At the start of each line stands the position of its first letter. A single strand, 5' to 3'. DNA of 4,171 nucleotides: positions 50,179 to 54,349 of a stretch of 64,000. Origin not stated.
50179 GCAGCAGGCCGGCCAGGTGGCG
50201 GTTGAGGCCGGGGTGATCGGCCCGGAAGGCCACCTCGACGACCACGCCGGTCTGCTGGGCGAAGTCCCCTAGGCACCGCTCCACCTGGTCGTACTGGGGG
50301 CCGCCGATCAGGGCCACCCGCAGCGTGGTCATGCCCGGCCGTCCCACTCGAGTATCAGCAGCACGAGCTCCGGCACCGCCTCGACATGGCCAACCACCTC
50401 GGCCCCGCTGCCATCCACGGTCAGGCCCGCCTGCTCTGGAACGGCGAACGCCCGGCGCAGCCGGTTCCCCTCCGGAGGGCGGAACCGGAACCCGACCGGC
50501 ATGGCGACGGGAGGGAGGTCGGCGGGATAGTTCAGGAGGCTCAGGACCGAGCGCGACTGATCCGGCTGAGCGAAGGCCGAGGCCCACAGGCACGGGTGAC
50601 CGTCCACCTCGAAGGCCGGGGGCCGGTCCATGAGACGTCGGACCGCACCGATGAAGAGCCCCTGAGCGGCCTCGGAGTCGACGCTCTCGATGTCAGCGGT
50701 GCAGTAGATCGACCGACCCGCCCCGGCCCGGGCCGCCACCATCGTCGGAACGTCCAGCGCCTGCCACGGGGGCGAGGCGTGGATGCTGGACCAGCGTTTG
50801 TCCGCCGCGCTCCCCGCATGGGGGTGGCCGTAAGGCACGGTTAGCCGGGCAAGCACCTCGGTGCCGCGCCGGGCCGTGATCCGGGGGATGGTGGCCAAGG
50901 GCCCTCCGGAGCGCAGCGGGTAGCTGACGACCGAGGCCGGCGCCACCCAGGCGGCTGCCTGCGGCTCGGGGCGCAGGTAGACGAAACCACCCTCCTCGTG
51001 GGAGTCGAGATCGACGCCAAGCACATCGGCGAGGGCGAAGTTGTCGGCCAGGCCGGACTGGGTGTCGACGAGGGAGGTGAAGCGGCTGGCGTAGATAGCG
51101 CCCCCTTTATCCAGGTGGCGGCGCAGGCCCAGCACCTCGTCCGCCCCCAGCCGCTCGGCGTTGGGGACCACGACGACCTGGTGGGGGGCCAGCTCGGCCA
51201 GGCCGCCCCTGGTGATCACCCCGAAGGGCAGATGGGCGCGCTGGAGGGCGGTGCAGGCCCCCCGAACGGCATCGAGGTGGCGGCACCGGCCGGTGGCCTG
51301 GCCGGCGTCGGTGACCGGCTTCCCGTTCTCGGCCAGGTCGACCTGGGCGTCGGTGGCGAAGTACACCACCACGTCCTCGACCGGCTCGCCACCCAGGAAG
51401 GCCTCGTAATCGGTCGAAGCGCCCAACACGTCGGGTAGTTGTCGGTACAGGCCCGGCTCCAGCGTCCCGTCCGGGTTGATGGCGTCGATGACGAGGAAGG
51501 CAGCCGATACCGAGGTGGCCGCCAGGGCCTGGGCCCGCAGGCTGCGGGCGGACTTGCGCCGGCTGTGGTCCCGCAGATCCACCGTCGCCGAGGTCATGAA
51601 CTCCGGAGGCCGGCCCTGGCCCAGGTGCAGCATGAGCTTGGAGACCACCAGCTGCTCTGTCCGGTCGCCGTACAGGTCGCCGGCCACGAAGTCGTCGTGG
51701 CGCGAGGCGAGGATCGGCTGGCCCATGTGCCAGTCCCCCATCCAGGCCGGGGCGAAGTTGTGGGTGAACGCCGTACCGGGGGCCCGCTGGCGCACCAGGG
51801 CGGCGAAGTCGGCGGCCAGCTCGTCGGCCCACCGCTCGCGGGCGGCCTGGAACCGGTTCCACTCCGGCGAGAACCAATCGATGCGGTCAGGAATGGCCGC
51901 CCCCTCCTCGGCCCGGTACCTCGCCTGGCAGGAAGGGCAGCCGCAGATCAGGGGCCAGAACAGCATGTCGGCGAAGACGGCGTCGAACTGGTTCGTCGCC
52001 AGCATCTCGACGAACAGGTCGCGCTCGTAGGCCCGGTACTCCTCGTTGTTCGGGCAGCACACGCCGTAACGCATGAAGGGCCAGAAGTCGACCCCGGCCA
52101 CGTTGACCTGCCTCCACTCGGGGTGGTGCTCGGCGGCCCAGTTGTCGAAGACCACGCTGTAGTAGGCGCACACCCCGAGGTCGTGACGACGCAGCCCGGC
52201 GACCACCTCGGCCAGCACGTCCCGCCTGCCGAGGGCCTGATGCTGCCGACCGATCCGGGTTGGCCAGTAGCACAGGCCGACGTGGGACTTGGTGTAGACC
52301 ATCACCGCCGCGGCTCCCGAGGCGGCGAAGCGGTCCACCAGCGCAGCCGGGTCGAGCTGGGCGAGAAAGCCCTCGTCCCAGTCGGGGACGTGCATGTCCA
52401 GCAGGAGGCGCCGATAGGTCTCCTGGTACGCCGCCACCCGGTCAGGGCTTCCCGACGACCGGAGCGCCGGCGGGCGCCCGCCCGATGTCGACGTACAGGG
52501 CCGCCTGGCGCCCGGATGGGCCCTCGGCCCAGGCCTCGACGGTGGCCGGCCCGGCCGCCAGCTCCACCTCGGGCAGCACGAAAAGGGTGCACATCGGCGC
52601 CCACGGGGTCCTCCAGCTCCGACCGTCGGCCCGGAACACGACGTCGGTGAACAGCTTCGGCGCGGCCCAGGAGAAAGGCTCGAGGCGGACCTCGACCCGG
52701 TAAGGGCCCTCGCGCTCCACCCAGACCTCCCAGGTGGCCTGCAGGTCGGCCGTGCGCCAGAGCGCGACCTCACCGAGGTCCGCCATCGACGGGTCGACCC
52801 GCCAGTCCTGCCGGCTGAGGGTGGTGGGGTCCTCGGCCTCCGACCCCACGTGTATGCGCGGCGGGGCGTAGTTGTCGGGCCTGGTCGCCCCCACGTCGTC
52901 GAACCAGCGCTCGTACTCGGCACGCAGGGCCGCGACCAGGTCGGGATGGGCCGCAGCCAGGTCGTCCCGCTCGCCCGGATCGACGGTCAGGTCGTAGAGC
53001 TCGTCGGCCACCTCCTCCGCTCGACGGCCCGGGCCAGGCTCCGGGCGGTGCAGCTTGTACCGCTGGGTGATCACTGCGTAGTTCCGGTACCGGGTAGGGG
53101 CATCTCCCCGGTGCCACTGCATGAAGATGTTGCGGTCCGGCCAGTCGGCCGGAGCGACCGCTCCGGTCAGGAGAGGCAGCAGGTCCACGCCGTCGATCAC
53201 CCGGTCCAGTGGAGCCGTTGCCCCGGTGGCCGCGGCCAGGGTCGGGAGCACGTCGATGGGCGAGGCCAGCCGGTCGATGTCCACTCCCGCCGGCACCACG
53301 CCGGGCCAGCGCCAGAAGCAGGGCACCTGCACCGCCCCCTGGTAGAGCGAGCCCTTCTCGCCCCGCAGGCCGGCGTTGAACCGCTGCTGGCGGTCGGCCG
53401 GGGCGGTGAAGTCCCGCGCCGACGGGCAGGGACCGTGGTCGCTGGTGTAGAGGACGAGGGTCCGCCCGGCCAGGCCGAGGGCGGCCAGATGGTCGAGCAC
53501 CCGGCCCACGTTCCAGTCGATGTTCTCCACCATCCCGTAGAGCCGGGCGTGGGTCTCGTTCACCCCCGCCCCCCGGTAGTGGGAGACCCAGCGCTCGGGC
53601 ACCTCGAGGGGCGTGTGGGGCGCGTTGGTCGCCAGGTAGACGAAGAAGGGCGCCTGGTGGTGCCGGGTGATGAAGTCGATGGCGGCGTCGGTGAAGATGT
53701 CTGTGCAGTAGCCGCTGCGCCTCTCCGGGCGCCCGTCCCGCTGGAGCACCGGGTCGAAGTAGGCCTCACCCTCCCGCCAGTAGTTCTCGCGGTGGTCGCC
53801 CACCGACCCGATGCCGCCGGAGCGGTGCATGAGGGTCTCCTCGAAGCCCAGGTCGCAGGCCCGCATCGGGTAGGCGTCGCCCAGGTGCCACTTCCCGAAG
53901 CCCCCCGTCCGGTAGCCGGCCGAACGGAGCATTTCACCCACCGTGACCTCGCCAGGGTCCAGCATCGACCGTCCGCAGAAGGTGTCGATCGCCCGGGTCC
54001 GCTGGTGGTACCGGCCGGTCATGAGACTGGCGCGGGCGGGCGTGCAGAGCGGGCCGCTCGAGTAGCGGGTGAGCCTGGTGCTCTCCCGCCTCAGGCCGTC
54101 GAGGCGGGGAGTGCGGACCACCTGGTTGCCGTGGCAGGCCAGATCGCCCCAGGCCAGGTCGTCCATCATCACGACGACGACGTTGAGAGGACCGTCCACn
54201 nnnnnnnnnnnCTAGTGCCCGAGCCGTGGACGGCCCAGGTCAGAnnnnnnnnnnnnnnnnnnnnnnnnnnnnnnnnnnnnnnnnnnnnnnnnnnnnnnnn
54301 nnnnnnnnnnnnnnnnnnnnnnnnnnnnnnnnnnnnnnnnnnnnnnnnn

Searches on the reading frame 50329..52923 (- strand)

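Call 65: search_protein_families(library=pfam, proteins=[window:50329-52923:-], max_evalue=0.0001)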
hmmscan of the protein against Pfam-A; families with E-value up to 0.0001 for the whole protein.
window:50329-52923:- (864 aa): 2 families
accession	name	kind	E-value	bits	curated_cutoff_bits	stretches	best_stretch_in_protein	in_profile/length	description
PF14871.12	GHL6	-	1.7e-15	57.8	35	1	191-320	1-132/132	Hypothetical glycosyl hydrolase 6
PF01120.23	Alpha_L_fucos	-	1e-06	28.9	25.2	1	189-319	93-210/345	Alpha-L-fucosidase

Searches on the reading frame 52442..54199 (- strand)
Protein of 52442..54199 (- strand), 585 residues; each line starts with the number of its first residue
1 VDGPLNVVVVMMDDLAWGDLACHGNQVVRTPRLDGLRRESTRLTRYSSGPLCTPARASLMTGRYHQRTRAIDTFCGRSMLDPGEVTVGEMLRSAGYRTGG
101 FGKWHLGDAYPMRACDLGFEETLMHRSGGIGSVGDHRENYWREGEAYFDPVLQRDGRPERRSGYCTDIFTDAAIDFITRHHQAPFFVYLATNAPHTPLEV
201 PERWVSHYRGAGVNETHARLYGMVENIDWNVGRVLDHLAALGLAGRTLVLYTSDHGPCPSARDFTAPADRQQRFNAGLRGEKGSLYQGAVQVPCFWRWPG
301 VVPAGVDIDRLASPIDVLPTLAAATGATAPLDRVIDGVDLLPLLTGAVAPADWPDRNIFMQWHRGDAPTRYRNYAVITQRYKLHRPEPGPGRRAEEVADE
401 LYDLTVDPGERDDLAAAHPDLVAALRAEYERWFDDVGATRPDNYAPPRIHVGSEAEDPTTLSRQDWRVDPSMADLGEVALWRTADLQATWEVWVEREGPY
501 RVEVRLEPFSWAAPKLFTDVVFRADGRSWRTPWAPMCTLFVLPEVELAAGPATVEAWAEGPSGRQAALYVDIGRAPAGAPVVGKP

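Call 61: search_protein_families(library=pfam, proteins=[window:52442-54199:-], max_evalue=0.001)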
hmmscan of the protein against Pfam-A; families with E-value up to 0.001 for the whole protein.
window:52442-54199:- (585 aa): 3 families
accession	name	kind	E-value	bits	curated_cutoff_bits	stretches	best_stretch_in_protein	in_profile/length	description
PF00884.28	Sulfatase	-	2.6e-54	185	25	1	6-326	2-300/301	Sulfatase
PF16347.10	SGSH_C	-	4e-11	43.7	29.3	1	282-416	8-133/154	N-sulphoglucosamine sulphohydrolase, C-terminal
PF01663.27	Phosphodiest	-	2.7e-05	24.4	23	0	218-256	182-220/342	Type I phosphodiesterase / nucleotide pyrophosphatase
